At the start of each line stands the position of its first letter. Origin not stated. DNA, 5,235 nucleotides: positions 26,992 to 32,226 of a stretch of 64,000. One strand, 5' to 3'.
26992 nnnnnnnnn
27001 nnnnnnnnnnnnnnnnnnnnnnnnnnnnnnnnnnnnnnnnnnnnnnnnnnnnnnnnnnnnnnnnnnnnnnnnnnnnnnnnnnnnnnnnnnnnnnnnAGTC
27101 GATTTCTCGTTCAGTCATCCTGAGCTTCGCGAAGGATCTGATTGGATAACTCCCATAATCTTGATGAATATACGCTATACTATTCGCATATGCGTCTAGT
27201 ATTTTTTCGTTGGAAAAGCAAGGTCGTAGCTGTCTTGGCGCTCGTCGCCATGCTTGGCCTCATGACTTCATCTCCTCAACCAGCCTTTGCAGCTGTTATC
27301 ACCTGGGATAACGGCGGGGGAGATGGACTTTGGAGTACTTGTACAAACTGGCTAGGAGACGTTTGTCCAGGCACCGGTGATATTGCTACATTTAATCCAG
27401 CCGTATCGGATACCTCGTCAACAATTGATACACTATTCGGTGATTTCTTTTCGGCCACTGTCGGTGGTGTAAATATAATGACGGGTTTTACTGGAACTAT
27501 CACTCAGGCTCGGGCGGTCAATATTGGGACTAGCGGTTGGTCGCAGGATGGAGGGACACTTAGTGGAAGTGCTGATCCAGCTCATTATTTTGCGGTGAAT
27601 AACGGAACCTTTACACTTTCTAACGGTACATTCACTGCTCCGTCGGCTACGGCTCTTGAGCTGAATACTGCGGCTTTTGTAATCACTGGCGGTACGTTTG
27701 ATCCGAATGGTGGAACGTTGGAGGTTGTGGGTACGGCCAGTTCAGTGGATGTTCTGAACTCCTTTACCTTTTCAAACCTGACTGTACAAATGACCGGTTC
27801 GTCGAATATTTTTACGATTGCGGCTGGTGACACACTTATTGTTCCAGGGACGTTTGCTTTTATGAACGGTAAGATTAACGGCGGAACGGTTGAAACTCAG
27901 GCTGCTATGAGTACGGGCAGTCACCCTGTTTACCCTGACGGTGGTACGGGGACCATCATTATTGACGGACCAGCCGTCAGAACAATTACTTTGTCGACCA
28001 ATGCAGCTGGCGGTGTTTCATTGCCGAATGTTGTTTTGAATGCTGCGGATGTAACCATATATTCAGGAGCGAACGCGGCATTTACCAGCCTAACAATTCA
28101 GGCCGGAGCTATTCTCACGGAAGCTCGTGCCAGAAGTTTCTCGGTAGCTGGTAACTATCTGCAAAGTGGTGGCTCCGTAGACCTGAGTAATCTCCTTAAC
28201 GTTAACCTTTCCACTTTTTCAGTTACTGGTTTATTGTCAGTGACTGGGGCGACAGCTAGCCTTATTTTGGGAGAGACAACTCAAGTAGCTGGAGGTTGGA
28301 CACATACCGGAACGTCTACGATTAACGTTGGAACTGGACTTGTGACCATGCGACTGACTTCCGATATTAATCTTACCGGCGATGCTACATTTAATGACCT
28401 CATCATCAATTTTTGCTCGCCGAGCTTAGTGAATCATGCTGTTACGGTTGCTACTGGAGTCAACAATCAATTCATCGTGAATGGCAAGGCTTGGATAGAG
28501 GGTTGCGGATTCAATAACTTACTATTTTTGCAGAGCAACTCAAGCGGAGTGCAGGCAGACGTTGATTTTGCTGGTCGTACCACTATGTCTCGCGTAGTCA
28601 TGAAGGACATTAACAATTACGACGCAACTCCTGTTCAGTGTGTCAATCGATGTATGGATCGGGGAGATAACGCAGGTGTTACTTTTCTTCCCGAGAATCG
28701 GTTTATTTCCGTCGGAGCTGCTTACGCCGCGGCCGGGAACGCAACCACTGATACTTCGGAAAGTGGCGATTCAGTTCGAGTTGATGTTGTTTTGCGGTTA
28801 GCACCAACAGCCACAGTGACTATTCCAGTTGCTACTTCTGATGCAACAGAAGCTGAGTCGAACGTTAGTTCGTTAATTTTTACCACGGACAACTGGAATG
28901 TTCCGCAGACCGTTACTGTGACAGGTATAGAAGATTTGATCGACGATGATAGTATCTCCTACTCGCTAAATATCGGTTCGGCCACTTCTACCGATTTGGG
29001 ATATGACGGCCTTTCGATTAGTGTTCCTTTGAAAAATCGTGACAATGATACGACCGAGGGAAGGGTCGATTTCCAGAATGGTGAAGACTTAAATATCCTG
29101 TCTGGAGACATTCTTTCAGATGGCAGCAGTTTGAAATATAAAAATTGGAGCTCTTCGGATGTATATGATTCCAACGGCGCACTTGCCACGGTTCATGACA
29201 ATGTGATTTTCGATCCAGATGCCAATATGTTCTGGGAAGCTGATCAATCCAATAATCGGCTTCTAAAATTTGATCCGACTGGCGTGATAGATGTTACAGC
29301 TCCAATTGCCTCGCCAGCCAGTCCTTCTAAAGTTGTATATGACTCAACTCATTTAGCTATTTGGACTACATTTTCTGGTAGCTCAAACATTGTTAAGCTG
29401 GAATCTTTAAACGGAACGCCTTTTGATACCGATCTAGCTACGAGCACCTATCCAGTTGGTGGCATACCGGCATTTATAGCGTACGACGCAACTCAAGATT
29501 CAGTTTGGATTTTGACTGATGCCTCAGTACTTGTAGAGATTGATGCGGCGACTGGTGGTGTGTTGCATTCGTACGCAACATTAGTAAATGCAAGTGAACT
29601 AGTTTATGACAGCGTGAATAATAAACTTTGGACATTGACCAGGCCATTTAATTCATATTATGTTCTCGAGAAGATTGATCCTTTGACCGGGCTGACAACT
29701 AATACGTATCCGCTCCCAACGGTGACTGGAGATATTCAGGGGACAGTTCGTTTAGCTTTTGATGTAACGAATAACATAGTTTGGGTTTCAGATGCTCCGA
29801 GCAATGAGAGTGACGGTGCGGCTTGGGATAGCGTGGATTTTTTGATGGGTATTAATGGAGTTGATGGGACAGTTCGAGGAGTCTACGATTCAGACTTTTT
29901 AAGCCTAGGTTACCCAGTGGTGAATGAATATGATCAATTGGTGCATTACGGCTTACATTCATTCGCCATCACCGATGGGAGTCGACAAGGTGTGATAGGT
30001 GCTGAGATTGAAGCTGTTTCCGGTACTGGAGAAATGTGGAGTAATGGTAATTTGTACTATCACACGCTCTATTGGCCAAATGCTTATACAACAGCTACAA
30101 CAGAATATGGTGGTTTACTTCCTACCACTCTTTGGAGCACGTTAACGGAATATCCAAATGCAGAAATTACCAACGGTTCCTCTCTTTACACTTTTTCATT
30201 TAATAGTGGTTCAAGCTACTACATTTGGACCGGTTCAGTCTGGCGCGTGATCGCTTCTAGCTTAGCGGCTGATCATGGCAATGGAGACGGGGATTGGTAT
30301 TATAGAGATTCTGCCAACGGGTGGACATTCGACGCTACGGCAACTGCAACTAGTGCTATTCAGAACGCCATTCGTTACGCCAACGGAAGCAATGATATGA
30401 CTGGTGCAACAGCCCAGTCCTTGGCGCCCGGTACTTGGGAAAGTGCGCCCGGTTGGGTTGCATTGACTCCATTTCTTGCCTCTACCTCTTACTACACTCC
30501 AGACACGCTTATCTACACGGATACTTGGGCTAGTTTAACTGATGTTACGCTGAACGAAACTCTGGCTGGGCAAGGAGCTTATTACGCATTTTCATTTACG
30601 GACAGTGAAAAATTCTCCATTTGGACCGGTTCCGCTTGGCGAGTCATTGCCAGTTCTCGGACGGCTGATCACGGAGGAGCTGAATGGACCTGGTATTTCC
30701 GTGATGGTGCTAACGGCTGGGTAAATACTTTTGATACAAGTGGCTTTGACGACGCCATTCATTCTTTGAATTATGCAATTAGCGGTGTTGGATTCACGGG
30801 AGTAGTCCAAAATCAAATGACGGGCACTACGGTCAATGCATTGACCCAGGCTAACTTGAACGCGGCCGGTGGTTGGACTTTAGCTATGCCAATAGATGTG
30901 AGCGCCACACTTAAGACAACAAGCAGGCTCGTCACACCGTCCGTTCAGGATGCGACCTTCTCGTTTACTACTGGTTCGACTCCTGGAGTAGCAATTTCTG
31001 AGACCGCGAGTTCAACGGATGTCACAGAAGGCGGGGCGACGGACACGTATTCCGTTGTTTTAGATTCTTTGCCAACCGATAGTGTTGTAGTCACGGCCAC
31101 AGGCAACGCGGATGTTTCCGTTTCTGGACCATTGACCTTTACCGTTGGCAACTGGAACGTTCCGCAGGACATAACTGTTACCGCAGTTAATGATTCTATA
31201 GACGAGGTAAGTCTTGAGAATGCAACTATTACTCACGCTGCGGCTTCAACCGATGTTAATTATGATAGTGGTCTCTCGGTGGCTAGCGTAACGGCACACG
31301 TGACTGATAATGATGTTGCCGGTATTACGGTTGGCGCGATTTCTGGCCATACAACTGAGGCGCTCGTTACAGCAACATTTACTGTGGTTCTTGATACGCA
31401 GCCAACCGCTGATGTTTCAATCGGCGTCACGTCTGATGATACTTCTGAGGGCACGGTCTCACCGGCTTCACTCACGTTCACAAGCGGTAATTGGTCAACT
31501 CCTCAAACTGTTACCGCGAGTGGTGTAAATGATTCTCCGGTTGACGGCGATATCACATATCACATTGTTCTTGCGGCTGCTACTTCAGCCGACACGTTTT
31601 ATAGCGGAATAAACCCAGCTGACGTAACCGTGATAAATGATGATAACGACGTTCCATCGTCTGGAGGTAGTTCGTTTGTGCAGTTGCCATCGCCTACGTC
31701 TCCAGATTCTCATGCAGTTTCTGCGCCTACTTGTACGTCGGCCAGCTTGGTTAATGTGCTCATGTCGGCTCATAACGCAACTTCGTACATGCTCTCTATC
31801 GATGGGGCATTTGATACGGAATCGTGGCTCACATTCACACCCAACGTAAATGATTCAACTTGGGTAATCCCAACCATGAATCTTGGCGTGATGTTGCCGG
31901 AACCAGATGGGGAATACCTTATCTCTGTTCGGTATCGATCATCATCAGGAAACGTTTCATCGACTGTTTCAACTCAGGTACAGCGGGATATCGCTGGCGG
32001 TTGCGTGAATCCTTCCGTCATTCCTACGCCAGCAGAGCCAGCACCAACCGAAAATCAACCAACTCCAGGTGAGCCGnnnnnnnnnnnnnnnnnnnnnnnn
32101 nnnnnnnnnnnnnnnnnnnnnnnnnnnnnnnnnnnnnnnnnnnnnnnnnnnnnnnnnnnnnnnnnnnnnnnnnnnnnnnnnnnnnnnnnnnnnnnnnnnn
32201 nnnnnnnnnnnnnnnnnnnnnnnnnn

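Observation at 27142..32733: Giant (≈1850 aa) secreted multi-repeat surface protein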

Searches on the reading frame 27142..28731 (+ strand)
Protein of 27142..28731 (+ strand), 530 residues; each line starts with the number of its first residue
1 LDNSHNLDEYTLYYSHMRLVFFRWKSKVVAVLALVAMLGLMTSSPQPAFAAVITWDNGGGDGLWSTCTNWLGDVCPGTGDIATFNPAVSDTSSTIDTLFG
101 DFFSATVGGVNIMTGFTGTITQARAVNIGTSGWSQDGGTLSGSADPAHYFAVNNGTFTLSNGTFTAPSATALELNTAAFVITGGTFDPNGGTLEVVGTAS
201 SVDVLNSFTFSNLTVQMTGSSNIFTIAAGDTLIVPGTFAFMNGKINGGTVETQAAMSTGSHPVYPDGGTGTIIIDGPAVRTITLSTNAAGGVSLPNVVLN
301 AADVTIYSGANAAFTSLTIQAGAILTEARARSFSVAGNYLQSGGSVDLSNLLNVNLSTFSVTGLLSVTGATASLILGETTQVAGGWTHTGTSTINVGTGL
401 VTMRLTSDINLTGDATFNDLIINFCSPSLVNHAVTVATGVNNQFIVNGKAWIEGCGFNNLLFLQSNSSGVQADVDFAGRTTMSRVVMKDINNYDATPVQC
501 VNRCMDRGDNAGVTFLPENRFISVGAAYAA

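Call 19: search_protein_families(library=pfam, proteins=[window:27142-28731:+], max_evalue=10)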
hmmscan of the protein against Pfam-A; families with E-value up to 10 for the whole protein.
window:27142-28731:+ (530 aa): 0 families

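Call 93: search_solved_structures(query=A7, max_evalue=5, show_alignments=0)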
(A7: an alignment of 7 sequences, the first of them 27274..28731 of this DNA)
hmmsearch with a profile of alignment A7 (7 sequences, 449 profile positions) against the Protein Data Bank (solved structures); distinct sequences matched with E-value up to 5: 1.
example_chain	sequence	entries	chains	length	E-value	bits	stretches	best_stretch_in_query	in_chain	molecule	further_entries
8vjh_B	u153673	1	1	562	0.45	12.7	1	79-144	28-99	Distal tail protein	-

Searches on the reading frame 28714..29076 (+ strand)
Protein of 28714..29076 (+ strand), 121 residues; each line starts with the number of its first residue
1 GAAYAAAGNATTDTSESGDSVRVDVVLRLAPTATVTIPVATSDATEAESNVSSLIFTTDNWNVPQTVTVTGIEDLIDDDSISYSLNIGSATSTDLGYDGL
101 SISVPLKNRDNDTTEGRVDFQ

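Call 19: search_protein_families(library=pfam, proteins=[window:28714-29076:+], max_evalue=10)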
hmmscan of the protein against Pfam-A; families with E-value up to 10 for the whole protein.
window:28714-29076:+ (121 aa): 0 families

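Call 56: search_solved_structures(query=A4, max_evalue=1, show_alignments=1)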
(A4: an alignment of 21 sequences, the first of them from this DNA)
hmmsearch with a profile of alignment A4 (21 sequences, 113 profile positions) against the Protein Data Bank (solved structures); distinct sequences matched with E-value up to 1: 0.

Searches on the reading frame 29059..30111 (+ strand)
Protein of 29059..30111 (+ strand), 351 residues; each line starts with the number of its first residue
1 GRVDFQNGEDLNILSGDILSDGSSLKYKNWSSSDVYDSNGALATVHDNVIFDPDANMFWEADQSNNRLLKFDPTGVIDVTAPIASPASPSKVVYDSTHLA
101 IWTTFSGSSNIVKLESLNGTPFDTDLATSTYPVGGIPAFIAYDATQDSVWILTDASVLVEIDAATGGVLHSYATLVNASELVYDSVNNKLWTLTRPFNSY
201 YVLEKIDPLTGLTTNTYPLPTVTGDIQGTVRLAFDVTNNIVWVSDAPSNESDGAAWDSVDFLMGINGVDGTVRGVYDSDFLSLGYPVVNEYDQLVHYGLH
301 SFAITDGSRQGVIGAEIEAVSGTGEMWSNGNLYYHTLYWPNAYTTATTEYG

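Call 19: search_protein_families(library=pfam, proteins=[window:29059-30111:+], max_evalue=10)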
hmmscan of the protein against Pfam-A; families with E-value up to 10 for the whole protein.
window:29059-30111:+ (351 aa): 0 families

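Call 91: search_solved_structures(query=A6, max_evalue=1, show_alignments=0)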
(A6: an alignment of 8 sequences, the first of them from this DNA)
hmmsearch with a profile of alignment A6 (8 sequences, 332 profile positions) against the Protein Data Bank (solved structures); distinct sequences matched with E-value up to 1: 39.
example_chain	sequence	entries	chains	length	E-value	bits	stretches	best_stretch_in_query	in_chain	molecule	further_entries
6f0q_A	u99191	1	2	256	1.4e-16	63.5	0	292-328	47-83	Pizza6-AYW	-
6i3b_A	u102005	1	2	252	1.6e-16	63.4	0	292-328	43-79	cPizza6-AYW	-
6i37_A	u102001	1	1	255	2.9e-16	62.5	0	292-328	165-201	nv1Pizza6-AYW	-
6i38_A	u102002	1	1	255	4.1e-16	62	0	292-328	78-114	nv2Pizza6-AYW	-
3vgz_A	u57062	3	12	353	1.8e-15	60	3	202-301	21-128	Uncharacterized protein YncE | PQQ-dependent catabolism-associated beta-propeller protein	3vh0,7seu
6i3a_A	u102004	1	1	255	2.3e-15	59.6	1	290-328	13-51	v22Pizza6-AYW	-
6i39_A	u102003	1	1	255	1.5e-14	56.9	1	274-328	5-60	v31Pizza6-AYW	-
7zpw_A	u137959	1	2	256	1.9e-13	53.2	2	263-328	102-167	Pizza6-TSK-TSH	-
7zpz_A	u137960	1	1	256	2e-13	53.2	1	277-328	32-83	Pizza6-TSR-TSH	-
7zqg_A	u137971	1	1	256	2.8e-13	52.7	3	262-328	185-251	Pizza6-KSH-TSH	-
7zph_A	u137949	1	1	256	3e-13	52.6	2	271-328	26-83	Pizza6-TNK-RSH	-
7zq2_A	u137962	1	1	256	3.3e-13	52.5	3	262-328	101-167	Pizza6-RSH-TSH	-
6f0s_A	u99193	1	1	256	3.6e-13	52.3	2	268-328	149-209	Pizza6-SYW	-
7zcj_A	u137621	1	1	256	3.8e-13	52.3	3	267-328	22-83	Pizza6-TNH-TSH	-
1l0q_A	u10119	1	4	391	4.1e-12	48.9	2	38-167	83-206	Surface layer protein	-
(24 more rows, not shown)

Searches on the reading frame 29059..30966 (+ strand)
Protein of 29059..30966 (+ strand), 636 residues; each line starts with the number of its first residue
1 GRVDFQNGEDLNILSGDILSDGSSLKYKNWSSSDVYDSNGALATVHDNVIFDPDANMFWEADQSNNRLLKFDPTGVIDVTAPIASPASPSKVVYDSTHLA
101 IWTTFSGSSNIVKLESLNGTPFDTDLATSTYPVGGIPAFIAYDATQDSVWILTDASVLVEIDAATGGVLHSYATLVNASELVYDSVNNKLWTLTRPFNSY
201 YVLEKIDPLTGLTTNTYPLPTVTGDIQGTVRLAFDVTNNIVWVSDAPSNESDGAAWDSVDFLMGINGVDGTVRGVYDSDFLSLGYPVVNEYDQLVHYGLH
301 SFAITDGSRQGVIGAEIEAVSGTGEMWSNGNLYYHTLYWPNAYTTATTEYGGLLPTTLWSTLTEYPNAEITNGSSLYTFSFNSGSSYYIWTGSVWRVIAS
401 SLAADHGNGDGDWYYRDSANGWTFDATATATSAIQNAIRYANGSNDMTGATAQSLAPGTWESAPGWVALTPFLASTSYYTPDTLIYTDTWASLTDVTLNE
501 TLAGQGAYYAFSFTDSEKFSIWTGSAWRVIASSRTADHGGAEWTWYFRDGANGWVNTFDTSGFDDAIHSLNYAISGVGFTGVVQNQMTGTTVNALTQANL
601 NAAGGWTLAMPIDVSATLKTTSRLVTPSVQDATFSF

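Call 45: find_homologous_proteins(query=window:29059-30966:+, max_evalue=0.001)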
Query window:29059-30966:+: 8000 candidates shared short words with the query, none scored E <= 0.001.

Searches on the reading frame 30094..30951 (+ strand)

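Call 19: search_protein_families(library=pfam, proteins=[window:30094-30951:+], max_evalue=10)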
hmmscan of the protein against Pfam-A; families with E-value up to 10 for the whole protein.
window:30094-30951:+ (286 aa): 1 family
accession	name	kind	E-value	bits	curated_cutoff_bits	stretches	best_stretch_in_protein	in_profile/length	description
PF18668.6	Tail_spike_N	-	0.56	10.8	25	1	23-68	18-65/70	Tail spike TSP1/Gp66 receptor binding N-terminal domain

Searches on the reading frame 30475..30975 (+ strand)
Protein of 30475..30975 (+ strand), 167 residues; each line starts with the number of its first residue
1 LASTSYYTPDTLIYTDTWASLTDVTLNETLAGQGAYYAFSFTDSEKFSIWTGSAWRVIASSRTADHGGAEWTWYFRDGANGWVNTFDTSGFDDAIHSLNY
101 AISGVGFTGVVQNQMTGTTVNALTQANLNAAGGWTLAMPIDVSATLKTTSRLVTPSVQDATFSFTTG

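Call 57: predict_structure(alignment_id=A3)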
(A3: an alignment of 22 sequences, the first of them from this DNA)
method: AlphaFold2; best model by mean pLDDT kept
length: 167 residues; sequences in the alignment: 22
mean_pLDDT: 85.6   pTM: 0.82
mean pLDDT of the five models: 85.6, 84.5, 80.9, 80.6, 78.3
residues with pLDDT >= 90: 87; 70-90: 59; 50-70: 19; < 50: 2
segments of 3 or more residues with pLDDT < 50: none
pLDDT, mean of each block of 10 residues (from residue 1): 57 74 92 93 91 94 96 90 85 90 70 90 93 77 90 89 84
secondary structure, 60 per line:
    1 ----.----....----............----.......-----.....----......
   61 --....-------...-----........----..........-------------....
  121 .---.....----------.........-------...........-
elements in order: E10-13 E18-29 E34-40 E46-50 E55-60 H63-66 E74-76 E82-84 H85-89 H94-103 H117-121 H125-129 E140-148 E156-166

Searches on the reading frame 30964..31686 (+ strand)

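Call 19: search_protein_families(library=pfam, proteins=[window:30964-31686:+], max_evalue=10)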
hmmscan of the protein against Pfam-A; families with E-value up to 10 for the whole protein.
window:30964-31686:+ (241 aa): 1 family
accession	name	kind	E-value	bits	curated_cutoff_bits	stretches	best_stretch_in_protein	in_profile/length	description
PF10554.14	Phage_ASH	-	0.28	12.1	26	1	85-165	14-91/107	Ash protein family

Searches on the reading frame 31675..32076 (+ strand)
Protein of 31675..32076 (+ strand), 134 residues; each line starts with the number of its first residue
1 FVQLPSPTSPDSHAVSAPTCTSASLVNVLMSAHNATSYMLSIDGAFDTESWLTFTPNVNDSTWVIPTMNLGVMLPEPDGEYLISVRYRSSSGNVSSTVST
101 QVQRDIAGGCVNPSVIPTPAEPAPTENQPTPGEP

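Call 96: search_solved_structures(query=A8, max_evalue=5)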
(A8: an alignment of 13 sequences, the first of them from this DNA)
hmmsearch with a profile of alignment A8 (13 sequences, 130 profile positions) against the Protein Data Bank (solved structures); distinct sequences matched with E-value up to 5: 14.
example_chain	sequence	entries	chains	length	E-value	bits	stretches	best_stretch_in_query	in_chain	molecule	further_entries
3f85_A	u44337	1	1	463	8.4e-06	28.4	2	23-100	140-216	homo trimeric fusion of CFA/I fimbrial subunits B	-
3f84_A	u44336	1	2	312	0.00092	21.8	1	23-100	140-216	CFA/I fimbrial subunit B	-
4y2l_A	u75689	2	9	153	0.065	15.9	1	23-100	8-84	CFA/I fimbrial subunit B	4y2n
6nrv_A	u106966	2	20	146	0.19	14.3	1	24-100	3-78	CFA/I fimbrial subunit B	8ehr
5ziq_A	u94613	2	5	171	0.74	12.4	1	47-90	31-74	Globin protein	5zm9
9c2h_B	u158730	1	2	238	0.77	12.4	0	62-94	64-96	Antibody Fab NP3-B4 Heavy Chain (variable region)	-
2gai_A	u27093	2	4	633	1.1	11.9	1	21-77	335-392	DNA topoisomerase I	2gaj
7koh_A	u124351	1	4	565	1.2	11.7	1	24-59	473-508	Antigen 43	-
2bzd_A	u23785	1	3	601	1.4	11.5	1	66-128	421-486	BACTERIAL SIALIDASE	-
1wcq_A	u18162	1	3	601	1.5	11.5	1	66-128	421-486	SIALIDASE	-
1w8n_A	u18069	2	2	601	1.5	11.5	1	66-128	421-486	BACTERIAL SIALIDASE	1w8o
2ber_A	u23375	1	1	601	1.5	11.5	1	66-128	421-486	BACTERIAL SIALIDASE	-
1eut_A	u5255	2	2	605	1.5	11.4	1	66-128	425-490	SIALIDASE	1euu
3f83_A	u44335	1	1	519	1.9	11.1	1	22-100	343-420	Fusion of the minor pilin CfaE and major pilin CfaB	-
